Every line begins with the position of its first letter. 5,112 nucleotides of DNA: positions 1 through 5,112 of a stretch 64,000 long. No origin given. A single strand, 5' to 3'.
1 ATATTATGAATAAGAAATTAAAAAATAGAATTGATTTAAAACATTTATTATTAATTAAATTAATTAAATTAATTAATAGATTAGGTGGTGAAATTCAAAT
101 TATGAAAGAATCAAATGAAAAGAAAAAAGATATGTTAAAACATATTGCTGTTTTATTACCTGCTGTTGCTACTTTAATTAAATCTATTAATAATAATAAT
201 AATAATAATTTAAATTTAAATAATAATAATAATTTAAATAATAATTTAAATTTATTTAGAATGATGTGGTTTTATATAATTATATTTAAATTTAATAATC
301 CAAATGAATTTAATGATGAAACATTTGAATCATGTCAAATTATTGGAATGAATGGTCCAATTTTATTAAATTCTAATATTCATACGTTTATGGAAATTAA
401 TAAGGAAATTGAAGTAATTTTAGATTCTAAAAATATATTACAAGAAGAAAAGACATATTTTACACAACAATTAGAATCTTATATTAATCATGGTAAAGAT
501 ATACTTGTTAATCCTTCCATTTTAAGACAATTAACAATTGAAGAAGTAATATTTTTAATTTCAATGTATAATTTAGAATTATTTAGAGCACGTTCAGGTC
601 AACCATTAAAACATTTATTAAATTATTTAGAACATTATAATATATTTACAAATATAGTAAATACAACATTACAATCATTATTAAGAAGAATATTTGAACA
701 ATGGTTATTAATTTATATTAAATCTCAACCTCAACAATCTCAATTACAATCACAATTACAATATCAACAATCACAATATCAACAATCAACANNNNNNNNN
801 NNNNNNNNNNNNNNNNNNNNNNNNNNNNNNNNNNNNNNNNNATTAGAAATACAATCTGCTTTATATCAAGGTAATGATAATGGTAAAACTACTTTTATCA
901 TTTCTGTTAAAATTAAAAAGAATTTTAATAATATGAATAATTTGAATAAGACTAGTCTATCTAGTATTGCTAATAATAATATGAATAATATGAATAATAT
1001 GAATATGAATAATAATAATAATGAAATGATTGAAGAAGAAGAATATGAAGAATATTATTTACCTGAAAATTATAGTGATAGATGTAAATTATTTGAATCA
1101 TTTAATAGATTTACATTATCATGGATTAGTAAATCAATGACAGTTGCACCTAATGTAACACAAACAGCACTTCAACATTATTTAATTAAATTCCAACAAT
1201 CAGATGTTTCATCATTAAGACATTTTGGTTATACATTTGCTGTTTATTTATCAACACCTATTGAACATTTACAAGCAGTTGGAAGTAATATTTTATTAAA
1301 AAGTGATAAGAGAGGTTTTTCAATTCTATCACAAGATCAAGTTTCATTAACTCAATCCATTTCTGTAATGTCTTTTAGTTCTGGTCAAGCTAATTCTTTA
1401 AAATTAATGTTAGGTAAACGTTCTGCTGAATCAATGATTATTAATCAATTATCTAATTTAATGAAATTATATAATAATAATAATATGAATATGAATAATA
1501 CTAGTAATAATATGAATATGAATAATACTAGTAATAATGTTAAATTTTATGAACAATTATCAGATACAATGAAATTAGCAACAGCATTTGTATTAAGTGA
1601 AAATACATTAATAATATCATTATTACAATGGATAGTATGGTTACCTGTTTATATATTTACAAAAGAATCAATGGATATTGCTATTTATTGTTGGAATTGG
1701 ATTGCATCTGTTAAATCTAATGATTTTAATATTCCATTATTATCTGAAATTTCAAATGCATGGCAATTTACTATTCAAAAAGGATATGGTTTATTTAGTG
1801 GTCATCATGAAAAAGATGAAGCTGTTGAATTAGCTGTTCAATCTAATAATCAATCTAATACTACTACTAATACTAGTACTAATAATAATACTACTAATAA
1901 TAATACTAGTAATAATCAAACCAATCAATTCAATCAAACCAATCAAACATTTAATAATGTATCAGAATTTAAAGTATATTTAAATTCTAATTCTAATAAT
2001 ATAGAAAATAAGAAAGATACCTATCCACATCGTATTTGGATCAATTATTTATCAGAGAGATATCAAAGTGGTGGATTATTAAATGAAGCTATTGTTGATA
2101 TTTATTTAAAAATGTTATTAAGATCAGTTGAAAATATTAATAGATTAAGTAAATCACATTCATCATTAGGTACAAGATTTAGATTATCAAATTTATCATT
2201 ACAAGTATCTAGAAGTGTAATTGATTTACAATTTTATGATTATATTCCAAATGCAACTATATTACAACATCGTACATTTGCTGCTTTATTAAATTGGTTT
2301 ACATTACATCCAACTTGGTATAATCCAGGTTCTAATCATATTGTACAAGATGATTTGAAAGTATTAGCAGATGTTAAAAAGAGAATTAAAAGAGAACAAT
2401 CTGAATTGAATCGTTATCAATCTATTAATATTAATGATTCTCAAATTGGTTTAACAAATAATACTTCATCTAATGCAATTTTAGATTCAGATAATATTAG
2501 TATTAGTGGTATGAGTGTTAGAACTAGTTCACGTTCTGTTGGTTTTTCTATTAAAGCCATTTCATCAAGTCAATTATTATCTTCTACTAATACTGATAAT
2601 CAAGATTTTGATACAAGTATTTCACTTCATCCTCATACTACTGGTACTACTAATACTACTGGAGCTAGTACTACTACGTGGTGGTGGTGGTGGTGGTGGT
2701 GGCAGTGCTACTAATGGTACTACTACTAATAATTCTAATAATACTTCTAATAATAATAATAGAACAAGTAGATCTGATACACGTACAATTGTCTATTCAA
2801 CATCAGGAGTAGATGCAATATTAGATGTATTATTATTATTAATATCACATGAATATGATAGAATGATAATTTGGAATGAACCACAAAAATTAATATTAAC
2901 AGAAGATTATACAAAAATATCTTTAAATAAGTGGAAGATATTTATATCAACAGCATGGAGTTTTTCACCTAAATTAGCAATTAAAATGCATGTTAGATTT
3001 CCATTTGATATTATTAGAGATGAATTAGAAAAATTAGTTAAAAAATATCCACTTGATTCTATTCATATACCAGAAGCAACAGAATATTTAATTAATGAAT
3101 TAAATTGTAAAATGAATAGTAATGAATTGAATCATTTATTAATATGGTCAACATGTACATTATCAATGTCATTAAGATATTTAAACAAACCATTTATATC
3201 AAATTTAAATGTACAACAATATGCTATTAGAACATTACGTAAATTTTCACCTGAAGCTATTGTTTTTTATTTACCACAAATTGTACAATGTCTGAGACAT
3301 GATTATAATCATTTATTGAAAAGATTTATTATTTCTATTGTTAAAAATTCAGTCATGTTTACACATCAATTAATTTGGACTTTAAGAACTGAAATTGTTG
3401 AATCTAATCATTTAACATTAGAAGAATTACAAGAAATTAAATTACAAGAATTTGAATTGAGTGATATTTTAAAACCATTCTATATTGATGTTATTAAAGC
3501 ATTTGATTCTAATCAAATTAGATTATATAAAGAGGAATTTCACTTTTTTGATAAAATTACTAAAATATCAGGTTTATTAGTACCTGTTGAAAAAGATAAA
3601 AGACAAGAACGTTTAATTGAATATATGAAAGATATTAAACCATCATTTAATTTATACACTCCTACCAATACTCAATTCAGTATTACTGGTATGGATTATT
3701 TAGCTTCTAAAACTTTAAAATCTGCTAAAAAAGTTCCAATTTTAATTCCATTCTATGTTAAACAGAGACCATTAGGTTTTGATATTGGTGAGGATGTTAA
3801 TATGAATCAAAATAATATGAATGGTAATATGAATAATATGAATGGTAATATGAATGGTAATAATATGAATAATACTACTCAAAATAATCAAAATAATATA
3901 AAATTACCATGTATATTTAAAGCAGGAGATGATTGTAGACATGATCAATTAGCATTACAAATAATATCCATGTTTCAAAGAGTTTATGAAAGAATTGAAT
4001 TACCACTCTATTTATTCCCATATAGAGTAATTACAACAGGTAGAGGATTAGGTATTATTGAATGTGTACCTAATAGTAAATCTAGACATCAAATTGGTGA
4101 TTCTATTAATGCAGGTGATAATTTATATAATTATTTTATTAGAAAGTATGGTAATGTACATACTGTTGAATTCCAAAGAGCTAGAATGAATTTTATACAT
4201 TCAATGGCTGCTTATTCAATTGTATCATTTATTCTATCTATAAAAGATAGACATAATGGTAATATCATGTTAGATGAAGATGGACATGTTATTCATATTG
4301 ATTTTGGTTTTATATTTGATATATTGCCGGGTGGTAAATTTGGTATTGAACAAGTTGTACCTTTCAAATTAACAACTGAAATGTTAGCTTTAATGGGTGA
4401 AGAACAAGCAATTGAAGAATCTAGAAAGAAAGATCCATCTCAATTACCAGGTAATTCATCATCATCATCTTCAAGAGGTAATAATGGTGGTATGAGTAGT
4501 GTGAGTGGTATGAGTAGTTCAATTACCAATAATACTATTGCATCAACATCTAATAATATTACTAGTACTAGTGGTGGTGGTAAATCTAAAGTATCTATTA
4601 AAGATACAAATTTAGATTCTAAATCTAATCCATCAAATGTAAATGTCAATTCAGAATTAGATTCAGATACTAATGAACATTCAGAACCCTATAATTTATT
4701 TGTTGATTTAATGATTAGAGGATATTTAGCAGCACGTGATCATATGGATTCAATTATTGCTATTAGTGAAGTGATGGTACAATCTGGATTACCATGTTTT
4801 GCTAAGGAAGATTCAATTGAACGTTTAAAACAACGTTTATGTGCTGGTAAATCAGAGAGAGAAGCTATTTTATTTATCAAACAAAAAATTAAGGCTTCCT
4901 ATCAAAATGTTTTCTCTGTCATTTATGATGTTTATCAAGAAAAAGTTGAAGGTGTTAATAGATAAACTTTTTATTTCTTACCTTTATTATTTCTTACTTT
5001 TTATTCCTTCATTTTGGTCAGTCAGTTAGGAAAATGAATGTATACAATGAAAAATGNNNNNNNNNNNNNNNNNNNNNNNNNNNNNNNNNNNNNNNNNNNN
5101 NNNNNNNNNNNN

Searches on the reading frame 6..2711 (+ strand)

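Call 68: search_protein_families(library=pfam, proteins=[window:6-2711:+], max_evalue=0.001)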
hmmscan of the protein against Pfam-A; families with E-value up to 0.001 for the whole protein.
window:6-2711:+ (902 aa): 1 family
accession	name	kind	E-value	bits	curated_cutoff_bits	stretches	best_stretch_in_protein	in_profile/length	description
PF19274.4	PI4K_N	-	4.7e-31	108.2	22.4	2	515-602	861-955/1179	PI4-kinase N-terminal region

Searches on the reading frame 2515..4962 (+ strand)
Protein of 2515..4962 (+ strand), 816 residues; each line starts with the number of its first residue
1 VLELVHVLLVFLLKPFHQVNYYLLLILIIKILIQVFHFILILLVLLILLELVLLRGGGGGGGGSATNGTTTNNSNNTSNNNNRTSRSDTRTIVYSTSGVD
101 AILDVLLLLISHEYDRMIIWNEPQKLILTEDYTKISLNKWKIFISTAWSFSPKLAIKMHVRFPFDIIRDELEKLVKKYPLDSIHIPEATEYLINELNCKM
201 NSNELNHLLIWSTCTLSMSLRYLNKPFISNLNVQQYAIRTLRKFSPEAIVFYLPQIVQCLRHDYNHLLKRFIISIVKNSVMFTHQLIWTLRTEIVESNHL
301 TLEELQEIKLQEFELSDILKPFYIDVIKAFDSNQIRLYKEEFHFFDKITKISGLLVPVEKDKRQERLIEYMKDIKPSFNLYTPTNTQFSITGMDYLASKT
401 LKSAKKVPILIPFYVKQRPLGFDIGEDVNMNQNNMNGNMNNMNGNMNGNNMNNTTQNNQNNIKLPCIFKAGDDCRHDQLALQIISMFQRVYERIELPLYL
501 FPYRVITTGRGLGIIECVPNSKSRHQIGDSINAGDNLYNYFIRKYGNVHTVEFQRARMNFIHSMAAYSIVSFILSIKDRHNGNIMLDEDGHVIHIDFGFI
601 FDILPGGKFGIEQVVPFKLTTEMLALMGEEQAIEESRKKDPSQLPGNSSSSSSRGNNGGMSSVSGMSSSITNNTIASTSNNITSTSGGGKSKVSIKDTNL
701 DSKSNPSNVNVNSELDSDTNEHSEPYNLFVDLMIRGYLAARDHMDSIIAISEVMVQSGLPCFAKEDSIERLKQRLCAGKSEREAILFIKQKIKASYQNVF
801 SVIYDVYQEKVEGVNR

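Call 68: search_protein_families(library=pfam, proteins=[window:2515-4962:+], max_evalue=0.001)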
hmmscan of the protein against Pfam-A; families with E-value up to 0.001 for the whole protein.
window:2515-4962:+ (816 aa): 3 families
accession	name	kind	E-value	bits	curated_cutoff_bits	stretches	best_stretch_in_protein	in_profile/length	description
PF00454.33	PI3_PI4_kinase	-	3.2e-47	161.9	27.1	1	465-637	3-207/241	Phosphatidylinositol 3- and 4-kinase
PF00613.26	PI3Ka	-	5.4e-22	78.6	31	1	197-299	58-160/185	Phosphoinositide 3-kinase family, accessory domain (PIK domain)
PF21245.3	PI4KB-PIK1_PIK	-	3.4e-06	27.5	27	1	220-290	3-74/75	PI4KB/PIK1, accessory (PIK) domain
